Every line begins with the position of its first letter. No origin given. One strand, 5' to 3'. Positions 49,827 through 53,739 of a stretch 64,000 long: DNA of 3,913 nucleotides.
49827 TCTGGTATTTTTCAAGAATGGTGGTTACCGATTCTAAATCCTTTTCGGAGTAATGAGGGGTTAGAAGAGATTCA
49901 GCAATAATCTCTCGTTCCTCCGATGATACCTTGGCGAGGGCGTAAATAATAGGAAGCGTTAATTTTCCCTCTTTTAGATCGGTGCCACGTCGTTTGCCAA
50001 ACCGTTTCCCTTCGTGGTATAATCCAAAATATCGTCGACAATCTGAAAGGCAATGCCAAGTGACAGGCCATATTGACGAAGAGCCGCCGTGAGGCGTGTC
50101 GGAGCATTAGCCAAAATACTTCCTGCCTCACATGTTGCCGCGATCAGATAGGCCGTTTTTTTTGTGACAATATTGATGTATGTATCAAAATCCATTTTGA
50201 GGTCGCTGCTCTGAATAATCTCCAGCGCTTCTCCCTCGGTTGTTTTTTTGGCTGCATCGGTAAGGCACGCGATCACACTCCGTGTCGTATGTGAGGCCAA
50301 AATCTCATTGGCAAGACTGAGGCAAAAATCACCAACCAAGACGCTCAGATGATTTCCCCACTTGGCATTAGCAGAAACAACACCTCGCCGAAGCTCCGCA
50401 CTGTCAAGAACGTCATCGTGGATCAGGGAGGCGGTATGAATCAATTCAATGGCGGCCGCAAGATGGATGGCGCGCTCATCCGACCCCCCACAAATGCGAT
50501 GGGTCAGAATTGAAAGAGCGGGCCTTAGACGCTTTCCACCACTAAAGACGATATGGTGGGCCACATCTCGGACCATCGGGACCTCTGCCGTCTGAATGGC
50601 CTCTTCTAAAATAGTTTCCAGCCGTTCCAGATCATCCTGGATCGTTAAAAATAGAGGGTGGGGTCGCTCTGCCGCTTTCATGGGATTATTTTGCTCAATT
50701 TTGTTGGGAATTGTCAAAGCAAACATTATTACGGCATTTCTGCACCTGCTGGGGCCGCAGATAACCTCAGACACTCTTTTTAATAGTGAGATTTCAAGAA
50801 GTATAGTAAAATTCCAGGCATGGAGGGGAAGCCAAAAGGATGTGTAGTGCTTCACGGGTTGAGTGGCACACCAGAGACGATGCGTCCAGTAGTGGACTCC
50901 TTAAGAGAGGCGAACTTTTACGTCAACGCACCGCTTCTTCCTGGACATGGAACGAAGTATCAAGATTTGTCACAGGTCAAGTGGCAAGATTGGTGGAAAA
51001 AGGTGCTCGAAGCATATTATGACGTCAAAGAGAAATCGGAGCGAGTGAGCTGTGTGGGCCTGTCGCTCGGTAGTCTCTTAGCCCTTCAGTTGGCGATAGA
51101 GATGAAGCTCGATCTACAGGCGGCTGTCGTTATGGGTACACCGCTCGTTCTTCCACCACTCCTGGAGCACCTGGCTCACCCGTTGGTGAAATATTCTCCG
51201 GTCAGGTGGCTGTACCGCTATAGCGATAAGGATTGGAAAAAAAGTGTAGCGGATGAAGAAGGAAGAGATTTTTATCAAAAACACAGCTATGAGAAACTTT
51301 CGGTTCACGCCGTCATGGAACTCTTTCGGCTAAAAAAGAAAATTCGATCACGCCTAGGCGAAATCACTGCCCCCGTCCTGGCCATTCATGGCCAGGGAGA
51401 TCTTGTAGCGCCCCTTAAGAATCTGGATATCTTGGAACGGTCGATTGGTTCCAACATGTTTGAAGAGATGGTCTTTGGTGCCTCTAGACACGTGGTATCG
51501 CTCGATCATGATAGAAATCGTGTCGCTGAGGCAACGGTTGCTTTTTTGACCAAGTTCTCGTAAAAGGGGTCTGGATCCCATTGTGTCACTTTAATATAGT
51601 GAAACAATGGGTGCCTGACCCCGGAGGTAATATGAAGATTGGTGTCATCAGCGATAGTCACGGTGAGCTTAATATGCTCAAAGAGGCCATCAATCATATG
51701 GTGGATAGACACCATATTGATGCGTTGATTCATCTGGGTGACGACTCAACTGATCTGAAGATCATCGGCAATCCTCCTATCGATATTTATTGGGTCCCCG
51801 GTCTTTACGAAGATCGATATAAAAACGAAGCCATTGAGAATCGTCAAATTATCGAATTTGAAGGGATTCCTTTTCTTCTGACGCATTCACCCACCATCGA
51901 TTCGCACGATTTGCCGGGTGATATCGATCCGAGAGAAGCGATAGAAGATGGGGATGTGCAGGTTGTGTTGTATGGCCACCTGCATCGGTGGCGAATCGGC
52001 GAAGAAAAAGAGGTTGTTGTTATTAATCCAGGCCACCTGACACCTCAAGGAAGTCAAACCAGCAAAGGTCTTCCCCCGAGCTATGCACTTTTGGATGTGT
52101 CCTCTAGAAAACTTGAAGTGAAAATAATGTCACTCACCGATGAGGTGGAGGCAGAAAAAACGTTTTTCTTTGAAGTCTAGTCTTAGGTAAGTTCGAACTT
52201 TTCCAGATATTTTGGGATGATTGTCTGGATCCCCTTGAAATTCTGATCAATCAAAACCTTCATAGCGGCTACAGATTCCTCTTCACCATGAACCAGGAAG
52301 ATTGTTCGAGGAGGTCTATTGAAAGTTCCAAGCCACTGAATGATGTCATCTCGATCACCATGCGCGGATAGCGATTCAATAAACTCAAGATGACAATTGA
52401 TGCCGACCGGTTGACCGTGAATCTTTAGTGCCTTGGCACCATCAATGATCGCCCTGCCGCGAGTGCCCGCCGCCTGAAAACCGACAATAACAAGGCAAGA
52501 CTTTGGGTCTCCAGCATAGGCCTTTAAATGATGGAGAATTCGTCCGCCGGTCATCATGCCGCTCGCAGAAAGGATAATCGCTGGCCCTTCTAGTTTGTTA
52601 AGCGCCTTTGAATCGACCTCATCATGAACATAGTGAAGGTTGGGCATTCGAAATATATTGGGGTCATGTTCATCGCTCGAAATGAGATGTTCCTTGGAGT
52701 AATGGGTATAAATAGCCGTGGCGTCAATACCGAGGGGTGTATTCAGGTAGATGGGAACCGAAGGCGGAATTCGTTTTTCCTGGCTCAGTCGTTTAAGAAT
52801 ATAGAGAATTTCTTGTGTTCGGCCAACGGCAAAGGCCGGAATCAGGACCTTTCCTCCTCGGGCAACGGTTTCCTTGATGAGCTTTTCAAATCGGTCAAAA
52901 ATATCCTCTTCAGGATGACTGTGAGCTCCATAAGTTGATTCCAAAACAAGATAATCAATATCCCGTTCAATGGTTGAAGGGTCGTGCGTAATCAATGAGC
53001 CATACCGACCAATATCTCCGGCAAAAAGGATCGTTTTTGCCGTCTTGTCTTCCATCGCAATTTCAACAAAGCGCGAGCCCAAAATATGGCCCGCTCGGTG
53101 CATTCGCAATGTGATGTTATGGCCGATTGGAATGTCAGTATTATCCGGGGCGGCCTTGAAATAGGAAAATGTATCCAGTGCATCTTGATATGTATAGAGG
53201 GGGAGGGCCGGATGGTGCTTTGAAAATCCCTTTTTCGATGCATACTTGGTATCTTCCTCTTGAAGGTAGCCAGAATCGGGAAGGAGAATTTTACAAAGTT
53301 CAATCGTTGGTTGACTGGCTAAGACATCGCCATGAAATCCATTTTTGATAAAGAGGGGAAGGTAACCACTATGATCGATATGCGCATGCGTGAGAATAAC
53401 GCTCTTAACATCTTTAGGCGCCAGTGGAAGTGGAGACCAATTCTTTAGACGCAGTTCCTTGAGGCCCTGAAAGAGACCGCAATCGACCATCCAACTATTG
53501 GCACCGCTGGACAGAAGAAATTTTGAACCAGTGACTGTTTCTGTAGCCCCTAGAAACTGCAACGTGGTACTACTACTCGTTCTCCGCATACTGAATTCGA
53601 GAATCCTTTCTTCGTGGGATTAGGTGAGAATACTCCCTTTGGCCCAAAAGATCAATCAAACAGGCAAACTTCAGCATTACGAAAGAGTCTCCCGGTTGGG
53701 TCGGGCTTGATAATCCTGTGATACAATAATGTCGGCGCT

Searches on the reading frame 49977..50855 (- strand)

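Call 53: search_protein_families(library=pfam, proteins=[window:49977-50855:-], max_evalue=0.0001)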
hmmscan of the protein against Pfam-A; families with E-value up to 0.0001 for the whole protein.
window:49977-50855:- (293 aa): 1 family
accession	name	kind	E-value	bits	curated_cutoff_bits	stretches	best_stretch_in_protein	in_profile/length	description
PF00348.22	polyprenyl_synt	-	1.1e-58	198.9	27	1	94-282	3-194/251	Polyprenyl synthetase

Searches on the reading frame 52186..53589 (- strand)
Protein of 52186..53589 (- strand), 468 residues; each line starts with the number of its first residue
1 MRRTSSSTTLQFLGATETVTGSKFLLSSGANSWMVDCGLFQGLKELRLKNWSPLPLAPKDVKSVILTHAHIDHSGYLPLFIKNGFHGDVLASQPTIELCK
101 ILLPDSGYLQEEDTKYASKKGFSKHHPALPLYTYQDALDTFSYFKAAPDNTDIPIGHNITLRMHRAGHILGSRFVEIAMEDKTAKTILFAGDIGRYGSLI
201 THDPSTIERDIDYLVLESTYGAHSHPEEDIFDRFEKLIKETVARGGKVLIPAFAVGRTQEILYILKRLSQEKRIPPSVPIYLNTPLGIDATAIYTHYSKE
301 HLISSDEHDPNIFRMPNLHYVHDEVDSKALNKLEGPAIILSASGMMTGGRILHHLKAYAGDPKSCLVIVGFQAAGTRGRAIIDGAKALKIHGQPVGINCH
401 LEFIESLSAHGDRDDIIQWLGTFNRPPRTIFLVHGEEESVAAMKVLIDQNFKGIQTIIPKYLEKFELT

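Call 53: search_protein_families(library=pfam, proteins=[window:52186-53589:-], max_evalue=0.0001)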
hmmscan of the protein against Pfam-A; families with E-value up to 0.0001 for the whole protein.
window:52186-53589:- (468 aa): 3 families
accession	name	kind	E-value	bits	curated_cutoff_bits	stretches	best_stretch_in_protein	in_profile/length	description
PF10996.14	Beta-Casp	-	4.9e-36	124.3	27.7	1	258-381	1-120/120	Beta-Casp domain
PF07521.17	RMMBL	-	4.1e-15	55.9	21.6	1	395-459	2-63/63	Zn-dependent metallo-hydrolase RNA specificity domain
PF00753.33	Lactamase_B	-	1.3e-08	35.4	22.7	1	34-85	19-68/196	Metallo-beta-lactamase superfamily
